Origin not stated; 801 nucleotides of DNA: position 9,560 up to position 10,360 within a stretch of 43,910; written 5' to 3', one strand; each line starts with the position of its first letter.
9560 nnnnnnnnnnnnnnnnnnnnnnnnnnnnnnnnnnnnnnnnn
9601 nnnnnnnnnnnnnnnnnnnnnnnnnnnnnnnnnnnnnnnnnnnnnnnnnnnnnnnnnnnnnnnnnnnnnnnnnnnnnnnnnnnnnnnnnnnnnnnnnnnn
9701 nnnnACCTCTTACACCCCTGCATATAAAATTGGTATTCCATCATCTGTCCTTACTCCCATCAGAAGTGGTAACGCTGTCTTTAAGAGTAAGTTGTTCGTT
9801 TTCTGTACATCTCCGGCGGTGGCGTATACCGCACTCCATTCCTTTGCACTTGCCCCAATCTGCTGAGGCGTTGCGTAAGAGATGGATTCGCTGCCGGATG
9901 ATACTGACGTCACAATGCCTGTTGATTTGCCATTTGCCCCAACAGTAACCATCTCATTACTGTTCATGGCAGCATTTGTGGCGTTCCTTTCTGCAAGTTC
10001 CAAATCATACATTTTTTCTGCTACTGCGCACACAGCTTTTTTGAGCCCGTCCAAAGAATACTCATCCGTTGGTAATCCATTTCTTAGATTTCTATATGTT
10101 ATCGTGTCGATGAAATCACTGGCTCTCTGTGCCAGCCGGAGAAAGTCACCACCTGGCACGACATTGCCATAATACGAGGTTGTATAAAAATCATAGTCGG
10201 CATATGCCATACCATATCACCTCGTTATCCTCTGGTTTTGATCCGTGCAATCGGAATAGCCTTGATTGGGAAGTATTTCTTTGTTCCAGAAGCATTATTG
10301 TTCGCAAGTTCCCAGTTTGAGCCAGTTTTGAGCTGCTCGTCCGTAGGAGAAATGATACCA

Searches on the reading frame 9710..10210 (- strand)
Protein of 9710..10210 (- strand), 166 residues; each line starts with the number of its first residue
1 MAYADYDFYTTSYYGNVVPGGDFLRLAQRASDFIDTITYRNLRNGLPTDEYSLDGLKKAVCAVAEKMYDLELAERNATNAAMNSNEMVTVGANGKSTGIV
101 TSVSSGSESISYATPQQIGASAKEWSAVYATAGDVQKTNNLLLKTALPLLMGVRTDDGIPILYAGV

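Call 42: search_protein_families(library=phrogs, proteins=[window:9710-10210:-], max_evalue=0.0001)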
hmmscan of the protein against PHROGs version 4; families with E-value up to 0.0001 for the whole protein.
window:9710-10210:- (166 aa): 2 families
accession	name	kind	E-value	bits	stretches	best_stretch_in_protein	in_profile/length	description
phrog_541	-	connector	1.8e-18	67.7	1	1-121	1-101/129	head-tail adaptor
phrog_302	-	head and packaging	9.4e-05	22.9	0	84-126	74-108/155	virion structural protein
